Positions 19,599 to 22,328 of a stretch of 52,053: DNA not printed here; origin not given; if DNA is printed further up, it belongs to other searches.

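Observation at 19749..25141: Four-gene orphan island between lepA and purH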

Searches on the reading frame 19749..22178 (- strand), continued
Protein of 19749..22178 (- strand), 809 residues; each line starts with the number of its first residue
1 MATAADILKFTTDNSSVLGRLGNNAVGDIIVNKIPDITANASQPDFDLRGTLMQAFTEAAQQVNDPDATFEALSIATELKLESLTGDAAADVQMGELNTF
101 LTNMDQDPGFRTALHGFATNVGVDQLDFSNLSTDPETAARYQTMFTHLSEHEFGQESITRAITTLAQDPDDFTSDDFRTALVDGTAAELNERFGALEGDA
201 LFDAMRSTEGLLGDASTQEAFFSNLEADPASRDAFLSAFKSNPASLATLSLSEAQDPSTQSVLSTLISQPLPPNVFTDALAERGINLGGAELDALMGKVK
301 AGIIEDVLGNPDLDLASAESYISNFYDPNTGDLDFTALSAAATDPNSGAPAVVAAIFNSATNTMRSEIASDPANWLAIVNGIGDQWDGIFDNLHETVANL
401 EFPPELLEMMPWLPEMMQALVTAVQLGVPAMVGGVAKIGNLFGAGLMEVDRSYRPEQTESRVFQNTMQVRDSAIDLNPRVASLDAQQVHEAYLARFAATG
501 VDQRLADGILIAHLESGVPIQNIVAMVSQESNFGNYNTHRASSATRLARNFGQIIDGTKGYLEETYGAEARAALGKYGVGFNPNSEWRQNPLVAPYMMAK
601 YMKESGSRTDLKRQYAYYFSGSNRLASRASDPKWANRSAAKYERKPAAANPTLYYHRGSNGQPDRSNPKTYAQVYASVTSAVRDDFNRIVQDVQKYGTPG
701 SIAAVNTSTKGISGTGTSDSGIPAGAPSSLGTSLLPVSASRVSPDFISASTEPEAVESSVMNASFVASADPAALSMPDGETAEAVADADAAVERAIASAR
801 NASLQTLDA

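Call 74: predict_structure(alignment_id=A6)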
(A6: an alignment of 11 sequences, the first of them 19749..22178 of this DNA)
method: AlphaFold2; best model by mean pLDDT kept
length: 809 residues; sequences in the alignment: 11
mean_pLDDT: 67.0   pTM: 0.49
mean pLDDT of the five models: 67.0, 63.5, 62.6, 62.3, 58.9
residues with pLDDT >= 90: 140; 70-90: 291; 50-70: 165; < 50: 213
segments of 3 or more residues with pLDDT < 50: 378-385, 429-463, 471-481, 538-542, 544-547, 629-649, 684-687, 696-809
pLDDT, mean of each block of 10 residues (from residue 1): 76 90 92 81 72 87 93 90 78 83 90 91 74 75 89 92 82 75 89 91 94 93 91 91 86 89 84 66 66 80 84 75 70 67 65 71 68 53 51 60 66 64 54 40 30 34 51 43 73 79 89 89 78 57 52 75 89 90 87 91 76 68 54 37 41 68 65 55 49 44 29 28 25 22 24 28 30 31 44 44 34
secondary structure, 60 per line:
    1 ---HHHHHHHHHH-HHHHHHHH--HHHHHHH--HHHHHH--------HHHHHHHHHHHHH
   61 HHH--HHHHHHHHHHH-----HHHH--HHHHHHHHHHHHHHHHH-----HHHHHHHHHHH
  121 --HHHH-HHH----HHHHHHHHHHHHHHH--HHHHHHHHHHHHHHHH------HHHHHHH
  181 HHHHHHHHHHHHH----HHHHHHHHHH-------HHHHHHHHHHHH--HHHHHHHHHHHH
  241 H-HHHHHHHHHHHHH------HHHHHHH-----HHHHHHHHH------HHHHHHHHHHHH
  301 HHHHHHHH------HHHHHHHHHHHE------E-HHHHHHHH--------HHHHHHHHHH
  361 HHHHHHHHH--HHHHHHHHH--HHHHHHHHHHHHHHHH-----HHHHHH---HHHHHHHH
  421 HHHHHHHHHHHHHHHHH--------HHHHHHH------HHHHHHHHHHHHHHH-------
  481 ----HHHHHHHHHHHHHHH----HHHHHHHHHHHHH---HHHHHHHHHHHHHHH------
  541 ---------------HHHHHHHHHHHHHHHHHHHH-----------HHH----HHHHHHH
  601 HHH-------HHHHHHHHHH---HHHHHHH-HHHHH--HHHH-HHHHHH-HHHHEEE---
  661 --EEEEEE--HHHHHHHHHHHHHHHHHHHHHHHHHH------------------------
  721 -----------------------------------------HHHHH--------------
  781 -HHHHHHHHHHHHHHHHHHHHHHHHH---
elements in order (helices of 4 or more, strands of 3 or more residues): H4-13 H15-22 H25-31 H34-39 H48-63 H66-76 H82-85 H88-104 H110-120 H123-126 H135-149 H152-167 H174-193 H198-207 H215-226 H229-241 H243-255 H262-268 H274-282 H289-308 H315-325 H335-342 H351-369 H372-380 H383-398 H404-409 H413-437 H446-452 H459-473 H485-499 H504-516 H520-534 H556-575 H594-603 H611-620 H624-630 H632-636 H639-642 H644-649 H651-654 E655-657 E663-668 H671-696 H762-766 H782-806
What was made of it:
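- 19749..22178 (-): Gene A, 809 aa: a clade-specific helical N-terminal domain, a lytic transglycosylase domain and a disordered tail. AF2 model is all-alpha, with pLDDT 75-94 for residues 1-270 (call 74).
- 19752..20087 (-): A residues 698-809: low-complexity, predicted disordered tail, ending in a helix (residues 782-806). pLDDT below 50 for 696-809 (call 74).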

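Call 76: fold_search(model_id=the predicted structure, library=pdb)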
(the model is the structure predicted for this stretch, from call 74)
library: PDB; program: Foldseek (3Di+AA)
matches with E <= 10: 66; with E <= 0.001: 0
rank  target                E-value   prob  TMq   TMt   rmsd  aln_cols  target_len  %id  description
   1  8zal_J                2.6e-01  0.11  0.08  0.12  26.6       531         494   13  EmrAB-TolC MFS-type tripartite multidrug efflux pump EA (released 2025-04-30)
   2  6igl_A                6.5e-01  0.08  0.08  0.12  28.2       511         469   11  Crystal Structure of human ETB receptor in complex with IRL1620 (released 2018-11-21)
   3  8bzy_A                7.3e-01  0.07  0.07  0.10  28.9       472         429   12  Structure of SLC40/ferroportin in complex with vamifeport and synthetic nanobody Sy3 in occluded conformation (released 2023-03-22)
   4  5hay_A                1.6e+00  0.08  0.13  0.15  26.0       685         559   10  Crystal structure of Chaetomium thermophilum Nup170 CTD Y905M L1007M L1183M V1292M mutant (released 2016-04-20)
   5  8e9i_L                1.9e+00  0.08  0.11  0.13  32.9       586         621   13  Mycobacterial respiratory complex I, semi-inserted quinone (released 2022-10-12)
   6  6luq                  2.4e+00  0.06  0.08  0.13  30.3       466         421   11  Haloperidol bound D2 dopamine receptor structure inspired discovery of subtype selective ligands (released 2020-03-04)
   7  8e73_2M               2.4e+00  0.05  0.09  0.11  20.6       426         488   12  Vigna radiata supercomplex I+III2 (full bridge) (released 2023-01-11)
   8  6w2v_B                2.8e+00  0.15  0.10  0.24  14.8       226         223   16  Junction 23, DHR14-DHR18 (released 2020-04-15)
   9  6w4s_F                2.8e+00  0.03  0.07  0.11  28.6       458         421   13  Structure of apo human ferroportin in lipid nanodisc (released 2020-09-09)
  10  8y0g                  2.9e+00  0.08  0.14  0.19  22.4       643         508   10  Human beta-catenin crystal structure (released 2024-03-13)
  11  7xja_A                2.9e+00  0.04  0.08  0.12  28.1       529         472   10  TMD masked refine map of human ClC-2 (released 2023-05-17)
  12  9yng_n                3.3e+00  0.02  0.08  0.08  35.1       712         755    9  Dynactin and dynein-1 tail region of dynein-dynactin complex on microtubule in the presence of LIS1 (released 2026-01-28)
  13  9dgs_n                3.4e+00  0.02  0.07  0.08  35.6       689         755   10  Dynactin and dynein tail region of dynein-dynactin complex on microtubules (released 2025-09-10)
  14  8e9g_L                3.6e+00  0.04  0.10  0.12  36.9       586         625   13  Mycobacterial respiratory complex I with both quinone positions modelled (released 2022-10-12)
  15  8xoq_B                3.9e+00  0.04  0.06  0.13  16.6       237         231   12  Human Calcium and Integrin Binding Protein 2 (CIB2) Fusion to TMC1 CBD-1 domain at 2.4 Angstroms resolution (released 2025-01-15)
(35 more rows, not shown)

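Call 94: search_solved_structures(query=A3, max_evalue=10)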
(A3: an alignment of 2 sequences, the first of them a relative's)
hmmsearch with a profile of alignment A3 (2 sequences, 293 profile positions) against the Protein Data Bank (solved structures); distinct sequences matched with E-value up to 10: 3.
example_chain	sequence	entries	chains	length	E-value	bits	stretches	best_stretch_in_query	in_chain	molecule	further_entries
4df0_A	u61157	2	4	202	0.73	12.3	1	137-190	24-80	Orotidine 5'-phosphate decarboxylase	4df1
9lvu_A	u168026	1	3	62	0.97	11.9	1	225-269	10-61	C3_50_130-18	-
5cwo_A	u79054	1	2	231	1.3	11.5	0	225-276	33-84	Designed helical repeat protein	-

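Call 95: search_solved_structures(query=A2, max_evalue=10)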
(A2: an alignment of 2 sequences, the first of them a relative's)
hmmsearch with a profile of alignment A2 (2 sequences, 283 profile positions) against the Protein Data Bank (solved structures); distinct sequences matched with E-value up to 10: 14.
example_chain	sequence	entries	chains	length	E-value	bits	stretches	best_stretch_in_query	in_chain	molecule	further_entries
8d1x_A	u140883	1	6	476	0.77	12.6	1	123-217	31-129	Probable cytosol aminopeptidase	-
2g6d_A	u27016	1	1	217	1.2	11.9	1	74-177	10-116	cathepsin S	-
12dl_KA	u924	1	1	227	1.5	11.6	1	37-72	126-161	Zinc finger BED domain-containing protein 3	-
24mc_V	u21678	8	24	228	1.5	11.6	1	37-72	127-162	Zinc finger BED domain-containing protein 3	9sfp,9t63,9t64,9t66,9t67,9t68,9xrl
2fye_A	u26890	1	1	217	2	11.2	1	74-178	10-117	cathepsin S preproprotein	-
3ovx_A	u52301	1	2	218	2.1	11.2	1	73-173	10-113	Cathepsin S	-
3n3g_A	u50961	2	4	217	2.1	11.2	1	74-173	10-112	Cathepsin S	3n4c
2f1g_A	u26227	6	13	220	2.1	11.2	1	73-173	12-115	Cathepsin S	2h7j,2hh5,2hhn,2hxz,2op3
8rnd_A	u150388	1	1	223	2.1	11.1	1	73-173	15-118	Cathepsin S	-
1ms6_A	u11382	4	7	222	2.2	11.1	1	74-173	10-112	Cathepsin S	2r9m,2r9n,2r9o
6yyn_AAA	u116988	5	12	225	2.2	11.1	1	73-173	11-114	Cathepsin S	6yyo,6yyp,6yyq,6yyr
2fq9_A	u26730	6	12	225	2.2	11.1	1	73-173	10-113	cathepsin S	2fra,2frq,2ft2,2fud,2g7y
4p6g_A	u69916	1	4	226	2.2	11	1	73-173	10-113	Cathepsin S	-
4p6e_A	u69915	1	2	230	2.3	11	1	73-173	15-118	Cathepsin S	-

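Call 112: fold_search(model_id=the predicted structure, library=viral)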
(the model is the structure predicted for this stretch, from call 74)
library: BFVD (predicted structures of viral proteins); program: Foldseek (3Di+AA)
matches with E <= 10: 108; with E <= 0.001: 0
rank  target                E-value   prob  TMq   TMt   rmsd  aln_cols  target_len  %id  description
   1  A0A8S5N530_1          1.9e-02  0.20  0.08  0.08  36.1       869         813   12  Minor tail protein [Siphoviridae sp. ctWDo30]
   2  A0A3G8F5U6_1          2.5e-02  0.30  0.10  0.10  38.9       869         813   12  (no name in the UniProt tables at hand)
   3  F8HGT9                4.8e-02  0.15  0.08  0.09  30.7       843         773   11  (no name in the UniProt tables at hand)
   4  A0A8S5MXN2            5.9e-02  0.18  0.10  0.09  37.2       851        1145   12  Tail tape measure protein [Siphoviridae sp. ctM4P7]
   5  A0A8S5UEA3            8.1e-02  0.12  0.08  0.07  33.5       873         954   13  Minor tail protein [Siphoviridae sp. ctJLm32]
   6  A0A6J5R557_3          1.0e-01  0.07  0.07  0.05  43.0       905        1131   12  Uncharacterized protein [uncultured Caudovirales phage]
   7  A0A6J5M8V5            1.4e-01  0.10  0.08  0.08  34.7       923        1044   12  Uncharacterized protein [uncultured Caudovirales phage]
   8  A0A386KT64            1.9e-01  0.08  0.08  0.07  29.3       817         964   12  Tail length tape-measure protein [Caulobacter phage Kronos]
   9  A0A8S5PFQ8            2.1e-01  0.11  0.10  0.10  35.2       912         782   14  Minor tail protein [Caudovirales sp. ctbaM10]
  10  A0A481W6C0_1          2.2e-01  0.11  0.10  0.09  40.7       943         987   10  Tail tape measure protein [Fusobacterium phage Fnu1]
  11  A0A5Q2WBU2            2.3e-01  0.12  0.08  0.09  31.6       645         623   13  (no name in the UniProt tables at hand)
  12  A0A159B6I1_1          4.0e-01  0.07  0.08  0.08  33.5       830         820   12  (no name in the UniProt tables at hand)
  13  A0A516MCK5            4.1e-01  0.11  0.09  0.08  43.8       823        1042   12  (no name in the UniProt tables at hand)
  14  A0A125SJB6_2          4.8e-01  0.08  0.09  0.07  34.2       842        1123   12  (no name in the UniProt tables at hand)
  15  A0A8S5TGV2            5.0e-01  0.16  0.11  0.15  22.3       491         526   13  Uncharacterized protein [Myoviridae sp. ctIty1]
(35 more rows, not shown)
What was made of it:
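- On Phage tape-measure / tail proteins: BFVD hits have TM 0.1 or less and probability 0.3 or less (call 112).
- The best BFVD fold hits to full-length A are tape-measure and minor tail proteins (call 112).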

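Call 113: search_protein_families(library=pfam, proteins=[L087:1081-3534:+, L087:3650-5395:+, L087:5485-6372:+], max_evalue=1)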
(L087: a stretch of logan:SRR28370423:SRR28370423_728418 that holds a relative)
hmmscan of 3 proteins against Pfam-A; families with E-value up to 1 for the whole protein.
L087:1081-3534:+ (817 aa): 0 families

L087:3650-5395:+ (581 aa): 2 families
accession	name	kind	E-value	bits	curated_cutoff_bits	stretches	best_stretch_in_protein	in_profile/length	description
PF14315.11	DUF4380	-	0.12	11.8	29.4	1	267-363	50-142/295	Domain of unknown function (DUF4380)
PF01023.25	S_100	-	0.14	12.2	22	1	526-547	5-26/45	S-100/ICaBP type calcium binding domain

L087:5485-6372:+ (295 aa): 4 families
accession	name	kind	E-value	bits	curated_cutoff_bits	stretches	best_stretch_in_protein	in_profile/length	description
PF19673.4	DUF6176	-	0.041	14.3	27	1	126-161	11-46/109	Family of unknown function (DUF6176)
PF13093.11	FTA4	-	0.053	13.8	24.8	1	97-180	98-164/199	Kinetochore complex Fta4 of Sim4 subunit, or CENP-50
PF17082.10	Spc29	-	0.069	13.4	31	1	69-165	133-224/245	Spindle Pole Component 29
PF06255.18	MafB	-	0.21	11.4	25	1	117-176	145-204/312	Neisseria toxin MafB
